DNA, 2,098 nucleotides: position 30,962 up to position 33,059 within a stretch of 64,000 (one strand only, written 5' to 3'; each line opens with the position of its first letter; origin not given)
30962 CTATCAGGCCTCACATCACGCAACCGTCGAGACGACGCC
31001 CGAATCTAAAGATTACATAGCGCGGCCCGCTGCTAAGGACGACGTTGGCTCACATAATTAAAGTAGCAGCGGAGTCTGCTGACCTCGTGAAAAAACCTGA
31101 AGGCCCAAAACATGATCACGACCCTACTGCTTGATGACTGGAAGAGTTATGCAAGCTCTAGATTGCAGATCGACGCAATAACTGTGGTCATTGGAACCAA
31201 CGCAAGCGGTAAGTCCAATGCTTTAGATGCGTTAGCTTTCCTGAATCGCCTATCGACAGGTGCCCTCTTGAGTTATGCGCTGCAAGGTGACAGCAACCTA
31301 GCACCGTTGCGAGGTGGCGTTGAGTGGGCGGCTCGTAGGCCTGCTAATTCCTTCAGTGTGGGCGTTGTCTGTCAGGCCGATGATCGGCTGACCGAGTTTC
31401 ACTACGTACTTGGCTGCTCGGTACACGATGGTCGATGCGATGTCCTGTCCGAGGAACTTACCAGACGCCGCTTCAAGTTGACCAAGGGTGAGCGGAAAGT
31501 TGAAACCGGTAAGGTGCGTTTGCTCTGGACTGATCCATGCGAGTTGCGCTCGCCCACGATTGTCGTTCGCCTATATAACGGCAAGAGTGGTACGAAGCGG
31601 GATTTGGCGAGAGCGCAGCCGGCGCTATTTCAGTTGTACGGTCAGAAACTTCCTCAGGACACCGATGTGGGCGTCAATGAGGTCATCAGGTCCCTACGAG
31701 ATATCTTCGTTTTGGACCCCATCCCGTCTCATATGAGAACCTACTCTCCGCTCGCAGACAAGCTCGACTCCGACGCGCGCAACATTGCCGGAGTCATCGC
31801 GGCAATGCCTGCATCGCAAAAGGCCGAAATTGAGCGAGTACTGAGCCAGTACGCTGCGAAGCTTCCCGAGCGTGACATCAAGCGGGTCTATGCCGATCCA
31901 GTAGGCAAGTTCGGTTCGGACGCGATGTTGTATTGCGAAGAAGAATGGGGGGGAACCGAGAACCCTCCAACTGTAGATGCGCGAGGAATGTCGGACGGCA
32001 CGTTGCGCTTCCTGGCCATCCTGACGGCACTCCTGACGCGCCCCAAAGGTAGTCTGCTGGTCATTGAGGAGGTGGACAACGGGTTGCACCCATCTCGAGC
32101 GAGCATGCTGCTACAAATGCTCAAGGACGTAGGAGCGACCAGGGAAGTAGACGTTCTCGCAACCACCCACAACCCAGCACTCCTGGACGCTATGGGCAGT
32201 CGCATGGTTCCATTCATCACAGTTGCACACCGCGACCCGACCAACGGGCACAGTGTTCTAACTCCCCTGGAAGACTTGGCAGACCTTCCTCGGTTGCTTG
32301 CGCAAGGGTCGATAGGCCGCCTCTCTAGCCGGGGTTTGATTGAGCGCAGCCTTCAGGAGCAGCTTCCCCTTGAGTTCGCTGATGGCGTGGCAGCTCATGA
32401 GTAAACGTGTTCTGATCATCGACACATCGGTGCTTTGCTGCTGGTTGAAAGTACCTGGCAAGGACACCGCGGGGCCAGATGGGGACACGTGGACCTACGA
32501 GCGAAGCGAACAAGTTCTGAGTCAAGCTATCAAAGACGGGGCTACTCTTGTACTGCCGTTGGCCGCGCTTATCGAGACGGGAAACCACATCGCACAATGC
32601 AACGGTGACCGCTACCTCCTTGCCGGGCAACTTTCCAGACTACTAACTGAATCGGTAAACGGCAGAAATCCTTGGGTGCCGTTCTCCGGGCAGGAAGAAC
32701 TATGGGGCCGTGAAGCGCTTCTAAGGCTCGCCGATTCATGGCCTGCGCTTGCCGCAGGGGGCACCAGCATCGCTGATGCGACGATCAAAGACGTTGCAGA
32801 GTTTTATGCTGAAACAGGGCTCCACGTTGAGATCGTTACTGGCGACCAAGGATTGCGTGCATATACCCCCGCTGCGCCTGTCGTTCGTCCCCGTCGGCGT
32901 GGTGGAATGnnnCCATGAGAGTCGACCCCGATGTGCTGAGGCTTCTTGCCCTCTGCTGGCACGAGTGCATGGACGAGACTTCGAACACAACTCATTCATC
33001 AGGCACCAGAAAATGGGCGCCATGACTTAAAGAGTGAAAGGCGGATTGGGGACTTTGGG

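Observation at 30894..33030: Low-GC two-gene islet: ABC-type AAA ATPase overlapping a PIN-like nuclease (candidate undescribed defence/toxin module)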

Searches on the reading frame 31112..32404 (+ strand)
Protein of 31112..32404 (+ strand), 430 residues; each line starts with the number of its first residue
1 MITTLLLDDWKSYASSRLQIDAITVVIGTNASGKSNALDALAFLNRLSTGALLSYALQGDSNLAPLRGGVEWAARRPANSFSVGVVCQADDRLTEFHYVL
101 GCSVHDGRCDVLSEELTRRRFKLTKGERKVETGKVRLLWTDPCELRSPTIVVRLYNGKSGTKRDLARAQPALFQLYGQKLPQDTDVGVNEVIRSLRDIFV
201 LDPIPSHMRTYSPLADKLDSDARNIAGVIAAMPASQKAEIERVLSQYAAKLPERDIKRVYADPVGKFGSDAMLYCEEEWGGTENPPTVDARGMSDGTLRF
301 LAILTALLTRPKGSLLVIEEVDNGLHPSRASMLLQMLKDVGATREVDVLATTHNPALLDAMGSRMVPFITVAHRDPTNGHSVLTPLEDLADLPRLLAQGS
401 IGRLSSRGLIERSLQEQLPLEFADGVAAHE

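Call 4: search_protein_families(library=pfam, proteins=[window:31112-32401:+], max_evalue=0.1)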
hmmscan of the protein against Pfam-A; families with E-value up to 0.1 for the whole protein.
window:31112-32401:+ (430 aa): 6 families
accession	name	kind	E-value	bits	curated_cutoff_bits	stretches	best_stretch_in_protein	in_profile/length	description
PF13304.12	AAA_21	-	2.1e-29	104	27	2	287-359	232-304/304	AAA domain, putative AbiEii toxin, Type IV TA system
PF13175.12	AAA_15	-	2.4e-14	54.2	32.1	2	310-357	326-373/374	AAA ATPase domain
PF02463.25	SMC_N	-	9.5e-11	42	40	1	1-44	1-47/220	RecF/RecN/SMC N terminal domain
PF13555.12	AAA_29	-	4.2e-05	23.7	27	1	5-44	4-45/61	P-loop containing region of AAA domain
PF11398.14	DUF2813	-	0.007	16.2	21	0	18-44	19-45/372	Protein of unknown function (DUF2813)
PF00005.33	ABC_tran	-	0.035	15.1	25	0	18-52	8-42/137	ABC transporter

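Call 5: search_protein_families(library=padloc, proteins=[window:31112-32401:+], max_evalue=0.1)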
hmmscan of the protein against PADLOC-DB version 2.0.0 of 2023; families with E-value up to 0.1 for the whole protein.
window:31112-32401:+ (430 aa): 127 families (the best 25 are shown)
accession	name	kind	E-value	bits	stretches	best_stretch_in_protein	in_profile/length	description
PDLC04391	PDC-M07A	-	1.4e-159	529.5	1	1-417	1-408/412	-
PDLC04389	PDC-M07A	-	2.8e-90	301.4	1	2-415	6-428/443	-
PDLC04393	PDC-M07A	-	1.9e-86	288.8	1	1-417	1-412/435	-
PDLC04392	PDC-M07A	-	2.3e-84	282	1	1-417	1-410/432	-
PDLC04390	PDC-M07A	-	2.2e-53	179.4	1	188-417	73-297/321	-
PDLC04178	HEC-01A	-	1e-39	134.7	1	2-374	9-347/399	-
PDLC04182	HEC-01A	-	9e-30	101.9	1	17-403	27-393/406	-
PDLC04184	HEC-01A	-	1e-29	101.9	2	190-364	216-397/464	-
PDLC02980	AriA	-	3e-29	101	2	288-359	233-304/304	-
PDLC04175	HEC-01A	-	4.4e-26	89.8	2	216-409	178-357/363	-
PDLC04177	HEC-01A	-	5.4e-26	89.5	2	216-410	211-388/393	-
PDLC04180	HEC-01A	-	9.2e-26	88.9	1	2-363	3-326/382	-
PDLC04176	HEC-01A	-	1.2e-24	85.4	1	2-360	3-323/371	-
PDLC02335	AbiLi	-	8.2e-24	82.2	1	23-389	78-265/326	AbiLi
PDLC04179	HEC-01A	-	2.8e-23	80.7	2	217-411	272-452/459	-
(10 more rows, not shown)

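Call 6: search_protein_families(library=ncbifam, proteins=[window:31112-32401:+], max_evalue=0.1)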
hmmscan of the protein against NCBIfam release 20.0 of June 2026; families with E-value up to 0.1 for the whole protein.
window:31112-32401:+ (430 aa): 34 families (the best 25 are shown)
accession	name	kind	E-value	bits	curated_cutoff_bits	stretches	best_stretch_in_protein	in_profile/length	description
NF047739.1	antiphage_MADS3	equivalog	7.4e-20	71.5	420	2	196-363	226-384/427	methylation-associated defense system AAA family ATPase MAD3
TIGR00611.2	recf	equivalog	7.8e-06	25.3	172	1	2-47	1-47/339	DNA replication/repair protein RecF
TIGR04435.1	restrict_AAA_1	hypoth_equivalog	1.8e-05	23.7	300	1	282-363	389-475/568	restriction system-associated AAA family ATPase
TIGR04521.1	ECF_ATPase_2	equivalog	2.5e-05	23.5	330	1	293-354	145-204/279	energy-coupling factor transporter ATPase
NF038234.1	retron_eff_Eco8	equivalog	9.8e-05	21.1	250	1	7-44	8-46/679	retron Eco8 family effector endonuclease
TIGR03410.1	urea_trans_UrtE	equivalog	0.00015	21.3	285.8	1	293-352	132-189/230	urea ABC transporter ATP-binding subunit UrtE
NF041760.1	PtuA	equivalog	0.00054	19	500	1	3-42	53-93/524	retron Ec78 anti-phage system effector ATPase PtuA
TIGR03864.1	PQQ_ABC_ATP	hypoth_equivalog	0.00065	19.2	302.25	1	290-353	130-191/236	ABC transporter, ATP-binding subunit, PQQ-dependent alcohol dehydrogenase system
TIGR02211.1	LolD_lipo_ex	equivalog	0.00066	19.3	307.75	0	293-364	142-211/221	lipoprotein-releasing ABC transporter ATP-binding protein LolD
NF040873.1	AztA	equivalog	0.00097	18.7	220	1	17-52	14-49/191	zinc ABC transporter ATP-binding protein AztA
NF010167.0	PRK13648.1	subfamily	0.0012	18.3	241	0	292-363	142-209/269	energy-coupling factor transporter ATPase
TIGR02169.1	SMC_prok_A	equivalog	0.0013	16.5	729.4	1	2-44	2-46/1165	chromosome segregation protein SMC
NF007027.0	PRK09493.1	equivalog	0.0021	17.4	379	0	20-58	26-64/240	glutamine ABC transporter ATP-binding protein GlnQ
NF008449.1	PRK11300.1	equivalog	0.0038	16.5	362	1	290-365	151-224/255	high-affinity branched-chain amino acid ABC transporter ATP-binding protein LivG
TIGR02314.1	ABC_MetN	equivalog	0.0042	16.1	499.7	0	293-355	141-201/343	methionine ABC transporter ATP-binding protein MetN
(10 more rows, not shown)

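Call 8: search_protein_families(library=phrogs, proteins=[window:31112-32401:+], max_evalue=0.1)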
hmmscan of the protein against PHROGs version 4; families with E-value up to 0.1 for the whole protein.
window:31112-32401:+ (430 aa): 10 families
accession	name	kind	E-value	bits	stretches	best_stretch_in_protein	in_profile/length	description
phrog_3940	-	unknown function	1.2e-14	55.1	1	284-364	216-305/537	-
phrog_4747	-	unknown function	5.5e-13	49.8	2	8-45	9-46/610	-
phrog_5836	-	unknown function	5.9e-13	48.7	2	293-373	285-366/1071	-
phrog_9802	-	unknown function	2.4e-07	31.2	2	2-42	5-46/438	-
phrog_8323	-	unknown function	1.7e-06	27.9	1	312-360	321-367/623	-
phrog_14430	-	unknown function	2.5e-05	24.7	1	306-365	328-389/444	-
phrog_8066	-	unknown function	0.002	18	1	292-359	362-430/522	-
phrog_7507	-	unknown function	0.011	16.1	1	3-48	5-51/483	-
phrog_19212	-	unknown function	0.015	14.9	0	290-362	336-413/550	-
phrog_293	-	moron, auxiliary metabolic gene and host takeover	0.027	13.4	0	293-360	549-613/1058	ABC transporter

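Call 38: find_encoding_contigs(protein=window:31112-32404:+, flank=6000, max_places=8)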
Protein window:31112-32404:+ (430 aa): 2 contigs read that carry it; 2 places shown.
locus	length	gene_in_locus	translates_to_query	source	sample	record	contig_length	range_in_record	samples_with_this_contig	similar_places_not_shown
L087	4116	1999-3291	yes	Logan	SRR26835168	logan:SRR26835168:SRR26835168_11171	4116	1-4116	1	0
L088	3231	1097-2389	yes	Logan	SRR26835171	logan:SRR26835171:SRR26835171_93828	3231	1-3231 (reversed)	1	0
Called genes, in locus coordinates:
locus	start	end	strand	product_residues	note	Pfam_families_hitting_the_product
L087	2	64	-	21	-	?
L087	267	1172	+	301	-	PF00561:Abhydrolase_1, PF12146:Hydrolase_4, PF12697:Abhydrolase_6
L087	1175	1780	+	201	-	PF00440:TetR_N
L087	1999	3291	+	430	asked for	PF02463:SMC_N (weak), PF13175:AAA_15 (weak), PF13304:AAA_21 (weak), PF13175:AAA_15 (weak), PF13304:AAA_21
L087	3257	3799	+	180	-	-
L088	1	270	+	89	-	?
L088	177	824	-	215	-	-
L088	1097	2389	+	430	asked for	PF02463:SMC_N (weak), PF13175:AAA_15 (weak), PF13304:AAA_21 (weak), PF13175:AAA_15 (weak), PF13304:AAA_21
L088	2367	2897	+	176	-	-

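Call 53: search_solved_structures(query=window:31112-32401:+, max_evalue=0.01, show_alignments=1)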
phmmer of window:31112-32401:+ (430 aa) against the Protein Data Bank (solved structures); distinct sequences matched with E-value up to 0.01: 3.
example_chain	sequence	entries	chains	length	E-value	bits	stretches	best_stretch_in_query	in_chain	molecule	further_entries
9n69_A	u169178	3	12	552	0.00065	21.7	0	300-379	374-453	AAA family ATPase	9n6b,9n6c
1e69_A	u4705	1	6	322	0.0012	20.8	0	5-44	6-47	CHROMOSOME SEGREGATION SMC PROTEIN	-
6qj2_A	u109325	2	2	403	0.0087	18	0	2-44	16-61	Smc4 | Uncharacterized protein,Uncharacterized protein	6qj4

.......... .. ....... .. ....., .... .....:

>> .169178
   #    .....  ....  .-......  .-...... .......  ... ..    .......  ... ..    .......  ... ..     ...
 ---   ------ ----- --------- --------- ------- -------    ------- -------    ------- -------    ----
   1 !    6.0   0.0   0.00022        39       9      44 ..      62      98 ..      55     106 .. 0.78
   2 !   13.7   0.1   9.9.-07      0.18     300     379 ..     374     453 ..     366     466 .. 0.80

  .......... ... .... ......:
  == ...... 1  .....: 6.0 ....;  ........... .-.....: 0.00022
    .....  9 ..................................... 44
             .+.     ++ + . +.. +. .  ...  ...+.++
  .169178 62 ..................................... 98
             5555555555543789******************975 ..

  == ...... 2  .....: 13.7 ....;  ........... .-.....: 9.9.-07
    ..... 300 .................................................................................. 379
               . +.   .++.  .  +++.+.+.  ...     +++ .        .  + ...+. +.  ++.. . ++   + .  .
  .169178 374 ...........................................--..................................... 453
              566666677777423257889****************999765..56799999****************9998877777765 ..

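Call 56: find_homologous_proteins(query=window:31112-32401:+, max_evalue=1e-20)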
Query window:31112-32401:+ (430 aa): 3625 proteins with E <= 1e-20 among 8000 candidates; the best 120 are listed.
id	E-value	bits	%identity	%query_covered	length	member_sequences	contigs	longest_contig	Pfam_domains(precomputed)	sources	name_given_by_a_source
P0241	5.9e-283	956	100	100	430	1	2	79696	PF13175.13,PF02463.26,PF13304.13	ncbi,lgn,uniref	ncbi:AAA family ATPase [Aquabacterium sp.]|uniref:AAA family ATPase n=1 Tax=Aquabacterium sp. TaxID=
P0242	2.4e-257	871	91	100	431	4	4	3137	PF13175.13,PF02463.26,PF13304.13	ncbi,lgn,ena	-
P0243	5.4e-245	831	88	100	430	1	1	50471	PF13175.13,PF02463.26,PF13304.13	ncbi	-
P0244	1.2e-235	800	85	100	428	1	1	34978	PF13175.13,PF02463.26,PF13304.13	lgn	-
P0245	8.2e-228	774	82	100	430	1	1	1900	PF13175.13,PF13555.13,PF02463.26,PF13304.13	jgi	jgi:predicted ATPase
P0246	1.1e-226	770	83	98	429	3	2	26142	PF13175.13,PF02463.26,PF13304.13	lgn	-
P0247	1.0e-223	760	81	100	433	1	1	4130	PF13175.13,PF02463.26,PF13304.13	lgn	-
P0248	1.2e-222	757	82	99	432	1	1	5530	PF13175.13,PF02463.26,PF13304.13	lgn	-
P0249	1.6e-185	635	70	97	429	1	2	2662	PF13175.13,PF13555.13,PF02463.26,PF13304.13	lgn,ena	-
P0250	2.0e-185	634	67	100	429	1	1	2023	PF13175.13,PF13555.13,PF02463.26,PF13304.13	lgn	-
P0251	1.0e-183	629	69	99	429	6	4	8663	PF13175.13,PF13555.13,PF02463.26,PF13304.13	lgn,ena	-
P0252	2.8e-183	627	68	98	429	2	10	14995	PF13175.13,PF13555.13,PF02463.26,PF13304.13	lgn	-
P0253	4.9e-183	627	90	74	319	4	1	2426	PF13175.13,PF13304.13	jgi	jgi:hypothetical protein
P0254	3.4e-182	624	68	99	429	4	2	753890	PF13175.13,PF13476.13,PF13555.13,PF02463.26,PF13304.13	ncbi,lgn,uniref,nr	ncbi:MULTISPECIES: AAA family ATPase [unclassified Variovorax]|uniref:AAA family ATPase n=1 Tax=uncl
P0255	3.8e-182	624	69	97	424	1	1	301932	PF13175.13,PF02463.26,PF13304.13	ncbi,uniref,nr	ncbi:AAA family ATPase [Thermomonas mangrovi]|uniref:AAA family ATPase n=1 Tax=Thermomonas mangrovi 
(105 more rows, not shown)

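Call 69: predict_structure(alignment_id=A3)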
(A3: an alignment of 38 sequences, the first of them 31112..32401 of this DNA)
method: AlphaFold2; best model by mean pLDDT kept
length: 430 residues; sequences in the alignment: 38
mean_pLDDT: 68.7   pTM: 0.55
mean pLDDT of the five models: 68.7, 65.7, 65.4, 65.0, 63.6
residues with pLDDT >= 90: 90; 70-90: 133; 50-70: 108; < 50: 99
segments of 3 or more residues with pLDDT < 50: 22-33, 199-223, 368-376, 379-387, 391-430
pLDDT, mean of each block of 10 residues (from residue 1): 84 73 40 61 86 86 70 66 91 94 89 96 88 95 89 88 94 94 93 74 36 35 55 75 79 74 63 75 73 65 67 57 61 75 68 61 55 47 48 39 31 34 32
secondary structure, 60 per line:
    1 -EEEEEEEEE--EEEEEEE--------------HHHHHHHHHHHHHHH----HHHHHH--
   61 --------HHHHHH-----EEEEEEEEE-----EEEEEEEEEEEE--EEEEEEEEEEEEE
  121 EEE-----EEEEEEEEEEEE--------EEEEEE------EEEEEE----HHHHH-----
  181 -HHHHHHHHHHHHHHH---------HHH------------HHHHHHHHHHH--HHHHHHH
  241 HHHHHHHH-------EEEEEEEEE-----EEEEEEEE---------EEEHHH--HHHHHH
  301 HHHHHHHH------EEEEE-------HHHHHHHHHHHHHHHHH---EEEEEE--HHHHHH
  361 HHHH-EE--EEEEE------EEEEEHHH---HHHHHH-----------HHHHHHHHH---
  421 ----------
elements in order: E2-10 E13-19 H34-48 H53-58 H69-74 E80-88 E94-105 E108-123 E129-140 E149-154 E161-166 H171-175 H182-196 H221-231 H234-248 E256-264 E270-277 E287-289 H295-308 E315-319 H327-343 E347-352 H355-364 E370-374 E381-385 H392-397 H409-417

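Call 72: fold_search(model_id=the predicted structure, library=pdb)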
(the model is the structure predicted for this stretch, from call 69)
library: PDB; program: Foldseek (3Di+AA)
matches with E <= 10: 939; with E <= 0.001: 40
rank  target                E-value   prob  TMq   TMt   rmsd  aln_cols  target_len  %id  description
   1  3qkt_B                1.9e-09  1.00  0.37  0.47  10.4       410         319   15  Rad50 ABC-ATPase with adjacent coiled-coil region in complex with AMP-PNP (released 2011-03-30)
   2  5da9_B                2.7e-09  1.00  0.32  0.33  14.8       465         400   12  ATP-gamma-S bound Rad50 from Chaetomium thermophilum in complex with the Rad50-binding domain of Mre11 (released 2016-03-02)
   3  4ncj_C                4.9e-09  1.00  0.33  0.42  13.5       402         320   14  Crystal Structure of Pyrococcus furiosis Rad50 R805E mutation with ADP Beryllium Flouride (released 2014-03-05)
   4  4ncj_B                1.1e-08  1.00  0.37  0.47  11.1       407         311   12  Crystal Structure of Pyrococcus furiosis Rad50 R805E mutation with ADP Beryllium Flouride (released 2014-03-05)
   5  8eea_C                2.0e-08  1.00  0.26  0.25  16.6       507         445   11  Structure of E.coli Septu (PtuAB) complex (released 2023-12-27)
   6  9vhl_B                3.5e-08  1.00  0.28  0.30  12.6       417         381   13  cryoEM structure of retron-Eco7 complex (form II) (released 2026-01-07)
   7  3qku_A                5.4e-08  1.00  0.38  0.44  14.5       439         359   13  Mre11 Rad50 binding domain in complex with Rad50 and AMP-PNP (released 2011-03-30)
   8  9vhe_B                1.1e-07  1.00  0.27  0.29  12.5       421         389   14  cryoEM structure of retron-Eco7 complex (released 2025-12-31)
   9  4nck_A                1.2e-07  1.00  0.31  0.39  12.5       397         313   14  Crystal Structure of Pyrococcus furiosis Rad50 R797G mutation (released 2014-03-05)
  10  3qkt_D                1.3e-07  1.00  0.35  0.44  16.4       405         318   14  Rad50 ABC-ATPase with adjacent coiled-coil region in complex with AMP-PNP (released 2011-03-30)
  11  4nch_B                1.4e-07  1.00  0.35  0.43   9.5       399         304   14  Crystal Structure of Pyrococcus furiosis Rad50 L802W mutation (released 2014-03-05)
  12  4nck_B                1.7e-07  1.00  0.29  0.37  16.1       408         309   15  Crystal Structure of Pyrococcus furiosis Rad50 R797G mutation (released 2014-03-05)
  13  9kjz_C                2.5e-07  1.00  0.28  0.24  19.8       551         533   12  Cryo-EM structure of the Retron-Eco7 complex (state 3) (released 2025-11-12)
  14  9q9k_A                5.7e-07  1.00  0.32  0.29  19.3       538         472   10  Cryo-EM structure of human Mre11-Rad50 (MR) complex bound to DNA and telomeric factor TRF2 fragment (438-542) (released 2025-10-01)
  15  6s6v_C                9.3e-07  1.00  0.33  0.38  14.7       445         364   11  Resting state of the E. coli Mre11-Rad50 (SbcCD) head complex bound to ATPgS (released 2019-09-04)
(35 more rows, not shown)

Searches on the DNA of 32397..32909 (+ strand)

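Call 86: search_dna_similar(query=window:32397-32909:+, collection=ecoli_genomes, mode=distant, max_rows=5)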
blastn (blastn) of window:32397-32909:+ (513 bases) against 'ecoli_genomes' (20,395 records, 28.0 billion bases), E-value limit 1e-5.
No match.
